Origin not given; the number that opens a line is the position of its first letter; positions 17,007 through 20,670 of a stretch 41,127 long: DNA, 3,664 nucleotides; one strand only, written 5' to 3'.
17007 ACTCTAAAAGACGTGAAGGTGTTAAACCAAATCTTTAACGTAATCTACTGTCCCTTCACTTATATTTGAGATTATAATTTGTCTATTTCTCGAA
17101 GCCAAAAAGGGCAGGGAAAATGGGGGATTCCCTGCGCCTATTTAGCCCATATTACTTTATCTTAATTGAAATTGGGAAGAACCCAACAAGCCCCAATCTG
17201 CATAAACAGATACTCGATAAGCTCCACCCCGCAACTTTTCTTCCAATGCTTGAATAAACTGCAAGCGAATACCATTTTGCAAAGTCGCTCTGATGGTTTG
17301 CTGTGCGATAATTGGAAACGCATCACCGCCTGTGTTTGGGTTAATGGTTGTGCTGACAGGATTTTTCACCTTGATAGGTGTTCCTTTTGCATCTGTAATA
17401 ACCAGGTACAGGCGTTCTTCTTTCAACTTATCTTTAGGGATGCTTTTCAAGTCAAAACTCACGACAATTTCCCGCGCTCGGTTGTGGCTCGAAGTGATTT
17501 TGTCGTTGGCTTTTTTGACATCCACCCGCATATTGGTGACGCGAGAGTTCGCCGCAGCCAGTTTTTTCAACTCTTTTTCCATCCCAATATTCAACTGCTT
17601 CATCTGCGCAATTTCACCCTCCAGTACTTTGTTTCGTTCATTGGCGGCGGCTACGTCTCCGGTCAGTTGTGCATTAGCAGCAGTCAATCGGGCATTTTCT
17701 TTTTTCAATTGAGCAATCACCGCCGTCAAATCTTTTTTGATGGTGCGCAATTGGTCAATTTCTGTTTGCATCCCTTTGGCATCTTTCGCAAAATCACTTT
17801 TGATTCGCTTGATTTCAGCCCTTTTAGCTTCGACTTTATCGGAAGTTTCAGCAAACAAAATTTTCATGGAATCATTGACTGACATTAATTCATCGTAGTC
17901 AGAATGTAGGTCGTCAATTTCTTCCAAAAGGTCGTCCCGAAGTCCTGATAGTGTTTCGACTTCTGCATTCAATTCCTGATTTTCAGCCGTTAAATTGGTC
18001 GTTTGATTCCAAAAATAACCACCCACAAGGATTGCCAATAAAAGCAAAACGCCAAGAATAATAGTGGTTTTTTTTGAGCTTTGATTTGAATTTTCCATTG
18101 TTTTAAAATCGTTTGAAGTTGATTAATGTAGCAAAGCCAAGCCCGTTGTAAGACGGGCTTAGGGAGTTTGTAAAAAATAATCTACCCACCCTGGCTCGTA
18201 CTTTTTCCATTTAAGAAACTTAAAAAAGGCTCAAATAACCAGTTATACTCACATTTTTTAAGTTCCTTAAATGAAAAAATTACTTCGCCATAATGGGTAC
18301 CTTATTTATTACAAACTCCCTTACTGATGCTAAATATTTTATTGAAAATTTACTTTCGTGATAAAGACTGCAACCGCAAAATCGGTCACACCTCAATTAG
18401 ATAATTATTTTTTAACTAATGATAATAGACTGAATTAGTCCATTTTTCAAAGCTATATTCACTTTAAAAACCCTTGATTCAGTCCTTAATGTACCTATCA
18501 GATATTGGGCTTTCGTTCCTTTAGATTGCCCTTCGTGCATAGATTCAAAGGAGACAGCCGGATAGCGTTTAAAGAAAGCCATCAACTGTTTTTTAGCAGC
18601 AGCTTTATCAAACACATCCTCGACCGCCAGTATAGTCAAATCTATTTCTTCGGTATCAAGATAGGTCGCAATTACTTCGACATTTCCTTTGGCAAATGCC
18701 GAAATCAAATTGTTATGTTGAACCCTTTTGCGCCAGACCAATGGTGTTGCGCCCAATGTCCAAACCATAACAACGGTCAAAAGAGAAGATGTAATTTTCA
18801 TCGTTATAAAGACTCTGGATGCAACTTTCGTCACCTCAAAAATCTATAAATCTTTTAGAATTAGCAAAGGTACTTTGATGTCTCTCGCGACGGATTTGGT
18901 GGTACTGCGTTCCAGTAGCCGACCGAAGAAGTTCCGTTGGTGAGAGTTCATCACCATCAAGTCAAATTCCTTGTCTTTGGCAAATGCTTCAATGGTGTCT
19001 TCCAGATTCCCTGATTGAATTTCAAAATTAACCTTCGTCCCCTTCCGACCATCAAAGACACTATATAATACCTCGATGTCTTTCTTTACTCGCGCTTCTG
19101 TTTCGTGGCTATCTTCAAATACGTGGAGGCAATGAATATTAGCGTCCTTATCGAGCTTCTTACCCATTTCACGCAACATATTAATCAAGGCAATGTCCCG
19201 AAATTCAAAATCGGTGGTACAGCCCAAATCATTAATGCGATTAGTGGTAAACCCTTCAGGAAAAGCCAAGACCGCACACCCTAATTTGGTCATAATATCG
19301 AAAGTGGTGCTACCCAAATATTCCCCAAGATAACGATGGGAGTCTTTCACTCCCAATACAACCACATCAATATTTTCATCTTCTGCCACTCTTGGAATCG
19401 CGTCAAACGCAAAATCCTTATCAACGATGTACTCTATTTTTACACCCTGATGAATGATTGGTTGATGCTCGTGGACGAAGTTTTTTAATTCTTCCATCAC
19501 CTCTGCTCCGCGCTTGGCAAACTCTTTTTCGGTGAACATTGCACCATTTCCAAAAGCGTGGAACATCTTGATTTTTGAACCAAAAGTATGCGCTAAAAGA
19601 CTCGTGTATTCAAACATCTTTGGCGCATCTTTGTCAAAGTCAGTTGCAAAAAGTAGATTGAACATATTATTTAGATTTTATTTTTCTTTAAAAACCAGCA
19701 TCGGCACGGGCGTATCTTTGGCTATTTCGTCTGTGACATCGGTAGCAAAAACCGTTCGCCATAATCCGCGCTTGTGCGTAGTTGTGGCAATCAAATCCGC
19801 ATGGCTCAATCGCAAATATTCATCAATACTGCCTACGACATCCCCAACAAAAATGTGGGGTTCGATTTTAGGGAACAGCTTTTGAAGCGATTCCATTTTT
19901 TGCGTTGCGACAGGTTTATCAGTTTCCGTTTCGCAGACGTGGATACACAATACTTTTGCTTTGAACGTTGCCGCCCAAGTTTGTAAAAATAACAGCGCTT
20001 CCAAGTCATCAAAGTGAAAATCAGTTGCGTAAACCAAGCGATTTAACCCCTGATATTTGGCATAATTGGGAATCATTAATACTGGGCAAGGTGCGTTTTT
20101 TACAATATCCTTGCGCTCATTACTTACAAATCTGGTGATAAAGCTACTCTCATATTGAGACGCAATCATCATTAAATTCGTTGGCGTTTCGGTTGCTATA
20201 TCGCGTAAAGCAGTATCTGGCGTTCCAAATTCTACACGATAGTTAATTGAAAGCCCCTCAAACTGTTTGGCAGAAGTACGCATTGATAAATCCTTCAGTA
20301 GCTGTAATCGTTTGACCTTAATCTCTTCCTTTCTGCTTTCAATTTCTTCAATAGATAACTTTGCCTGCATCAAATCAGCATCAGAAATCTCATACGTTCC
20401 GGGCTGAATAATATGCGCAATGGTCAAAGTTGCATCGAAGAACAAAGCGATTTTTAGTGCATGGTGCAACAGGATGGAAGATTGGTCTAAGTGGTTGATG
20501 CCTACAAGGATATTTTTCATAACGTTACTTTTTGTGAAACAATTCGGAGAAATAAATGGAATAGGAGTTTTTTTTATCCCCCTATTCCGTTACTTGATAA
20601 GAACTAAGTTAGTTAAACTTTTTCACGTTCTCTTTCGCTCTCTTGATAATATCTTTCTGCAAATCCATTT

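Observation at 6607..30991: Seven copies of a fixed-spacing bipartite motif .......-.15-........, each oriented toward the adjacent gene: candidate ECF-sigma regulon promoter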

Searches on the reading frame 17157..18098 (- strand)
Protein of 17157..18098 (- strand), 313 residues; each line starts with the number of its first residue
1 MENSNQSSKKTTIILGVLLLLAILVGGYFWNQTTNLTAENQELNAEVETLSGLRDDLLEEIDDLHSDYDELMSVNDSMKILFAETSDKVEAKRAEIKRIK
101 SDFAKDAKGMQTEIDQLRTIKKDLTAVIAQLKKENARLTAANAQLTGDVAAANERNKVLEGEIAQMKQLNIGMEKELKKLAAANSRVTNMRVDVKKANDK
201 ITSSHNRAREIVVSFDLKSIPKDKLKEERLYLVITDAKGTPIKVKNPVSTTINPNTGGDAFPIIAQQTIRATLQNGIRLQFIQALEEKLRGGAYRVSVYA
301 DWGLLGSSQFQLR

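Call 6: search_protein_families(library=pfam, proteins=[window:17157-18098:-], max_evalue=0.01)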
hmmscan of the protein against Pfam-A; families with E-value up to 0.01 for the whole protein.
window:17157-18098:- (313 aa): 15 families
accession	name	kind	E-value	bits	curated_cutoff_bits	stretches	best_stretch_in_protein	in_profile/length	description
PF11932.13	DUF3450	-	9.5e-07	28.8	32.6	1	97-179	22-104/241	Protein of unknown function (DUF3450)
PF11559.13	ADIP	-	9.8e-07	29.4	34.3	2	122-208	62-149/151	Afadin- and alpha -actinin-Binding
PF14662.11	KASH_CCD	-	1.1e-06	29.1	43.3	1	122-209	4-91/191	Coiled-coil region of CCDC155 or KASH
PF04977.20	DivIC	-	1.5e-06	28.4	28.9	1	17-70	3-56/80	Septum formation initiator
PF13851.11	GAS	-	0.00017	21.5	32.3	1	120-206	20-106/200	Growth-arrest specific micro-tubule binding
PF07889.17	DUF1664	-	0.00036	21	34.6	0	108-181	48-121/124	Protein of unknown function (DUF1664)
PF24922.1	ACBP4_C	-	0.002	18.8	31.2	1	133-205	3-79/105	Acyl-CoA-binding domain-containing protein 4-6, C-terminal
PF16331.10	TolA_bind_tri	-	0.0027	18.2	30.1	0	153-215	3-62/76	TolA binding protein trimerisation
PF00170.26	bZIP_1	-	0.0035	17.9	27.6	0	38-73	26-61/64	bZIP transcription factor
PF24918.1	NET2A_C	-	0.0038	17.5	27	1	60-205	35-175/180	NET2A, C-terminal domain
PF05791.16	Bacillus_HBL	-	0.0053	17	29.1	1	56-139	90-171/177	Bacillus haemolytic enterotoxin (HBL)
PF16471.10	JIP_LZII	-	0.0058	17.3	30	0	33-80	7-54/71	JNK-interacting protein leucine zipper II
PF17098.10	Wtap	-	0.0058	17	35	1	34-181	14-152/155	WTAP/Mum2p family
PF06005.17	ZapB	-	0.0082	17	31.5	0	115-166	7-58/71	Cell division protein ZapB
PF13094.11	CENP-Q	-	0.0091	16.6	28.5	0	34-133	29-135/162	CENP-Q, a CENPA-CAD centromere complex subunit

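Call 11: search_protein_families(library=ncbifam, proteins=[window:17157-18098:-], max_evalue=0.01)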
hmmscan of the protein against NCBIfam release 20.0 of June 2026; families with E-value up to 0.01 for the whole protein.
window:17157-18098:- (313 aa): 14 families
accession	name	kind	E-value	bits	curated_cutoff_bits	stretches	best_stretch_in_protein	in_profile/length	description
TIGR04523.1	Mplasa_alph_rch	subfamily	3.6e-09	35.1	270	1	32-204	480-646/745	helix-rich protein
NF043058.1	T4SS_LegC2C7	subfamily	3.4e-08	32.8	350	2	29-131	134-236/348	LegC2/C7 family Dot/Icm T4SS effector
NF045487.1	ASRP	equivalog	1.2e-06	27.5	300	1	38-211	310-472/593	archaea-specific SMC-related protein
TIGR02168.1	SMC_prok_B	equivalog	1.9e-05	22.6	567.35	1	33-209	751-927/1181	chromosome segregation protein SMC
TIGR04211.1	SH3_and_anchor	equivalog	5.4e-05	22.9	65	1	100-204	54-161/198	TIGR04211 family SH3 domain-containing protein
TIGR02169.1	SMC_prok_A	equivalog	0.00013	19.8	729.4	1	34-207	333-502/1165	chromosome segregation protein SMC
NF047515.1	SpiroCoCo_C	equivalog_domain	0.00015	21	125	1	95-209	32-145/313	SpiroCoCo family coiled-coil protein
NF038350.1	taxis_HmpF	equivalog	0.00054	18.4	200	1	32-205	108-280/553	pilus motility taxis protein HmpF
NF041034.1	Rad50_Sulf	equivalog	0.0014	16.6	1000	1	32-209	494-676/872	DNA double-strand break repair ATPase Rad50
NF045780.1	TrlF_fam_ATP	equivalog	0.0016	17.2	350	1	35-211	513-701/944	TrlF family AAA-like ATPase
NF053563.1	Rkd4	equivalog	0.0018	16.5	860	1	69-201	279-407/747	arcadin-4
NF033930.1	pneumo_PspA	exception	0.0045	15.8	850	1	10-213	3-195/659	pneumococcal surface protein A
NF003034.1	PRK03918.1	equivalog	0.0049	14.9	700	1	39-225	332-520/878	DNA double-strand break repair ATPase Rad50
NF047408.1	SA0632_fam_LP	equivalog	0.0063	16.1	70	0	121-157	24-60/68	SA0632 family lipoprotein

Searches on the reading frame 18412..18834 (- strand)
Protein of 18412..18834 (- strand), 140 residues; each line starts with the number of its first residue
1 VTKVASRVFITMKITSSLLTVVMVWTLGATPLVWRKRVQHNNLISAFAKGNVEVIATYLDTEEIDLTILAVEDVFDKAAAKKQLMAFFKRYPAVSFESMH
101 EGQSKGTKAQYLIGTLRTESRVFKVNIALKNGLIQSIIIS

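Call 6: search_protein_families(library=pfam, proteins=[window:18412-18834:-], max_evalue=0.01)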
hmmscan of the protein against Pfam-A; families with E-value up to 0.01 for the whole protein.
window:18412-18834:- (140 aa): 1 family
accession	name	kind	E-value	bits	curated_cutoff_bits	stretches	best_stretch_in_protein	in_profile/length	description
PF16022.11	DUF4783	-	1.8e-17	63.7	24.1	1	42-131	3-89/102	Domain of unknown function (DUF4783)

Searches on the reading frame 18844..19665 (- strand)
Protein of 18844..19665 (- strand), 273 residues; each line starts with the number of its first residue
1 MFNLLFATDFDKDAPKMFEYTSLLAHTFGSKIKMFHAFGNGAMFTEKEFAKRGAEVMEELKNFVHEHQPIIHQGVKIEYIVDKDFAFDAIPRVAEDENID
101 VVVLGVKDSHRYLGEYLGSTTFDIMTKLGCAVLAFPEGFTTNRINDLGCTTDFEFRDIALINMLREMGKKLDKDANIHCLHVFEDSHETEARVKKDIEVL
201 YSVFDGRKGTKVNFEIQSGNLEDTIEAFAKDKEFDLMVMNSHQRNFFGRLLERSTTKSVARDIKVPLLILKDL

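Call 8: search_protein_families(library=pfam, proteins=[window:18844-19665:-], max_evalue=0.01)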
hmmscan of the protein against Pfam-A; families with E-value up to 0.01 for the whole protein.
window:18844-19665:- (273 aa): 1 family
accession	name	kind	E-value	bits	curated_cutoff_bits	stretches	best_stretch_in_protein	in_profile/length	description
PF00582.32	Usp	-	5.3e-24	85.8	24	2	173-271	29-141/141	Universal stress protein family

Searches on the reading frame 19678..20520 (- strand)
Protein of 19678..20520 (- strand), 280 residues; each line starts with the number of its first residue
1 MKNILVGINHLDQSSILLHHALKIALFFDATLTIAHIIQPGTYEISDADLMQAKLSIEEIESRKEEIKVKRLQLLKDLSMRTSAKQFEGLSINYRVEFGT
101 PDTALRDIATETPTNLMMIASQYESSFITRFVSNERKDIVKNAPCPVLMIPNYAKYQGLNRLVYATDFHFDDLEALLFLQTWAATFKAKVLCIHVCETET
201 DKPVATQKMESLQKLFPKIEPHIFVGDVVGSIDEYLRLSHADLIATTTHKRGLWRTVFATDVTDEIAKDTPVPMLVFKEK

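Call 8: search_protein_families(library=pfam, proteins=[window:19678-20520:-], max_evalue=0.01)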
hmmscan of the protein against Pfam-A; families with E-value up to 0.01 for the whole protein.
window:19678-20520:- (280 aa): 1 family
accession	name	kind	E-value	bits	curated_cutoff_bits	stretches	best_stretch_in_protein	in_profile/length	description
PF00582.32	Usp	-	2.2e-29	103.2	24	2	1-151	1-141/141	Universal stress protein family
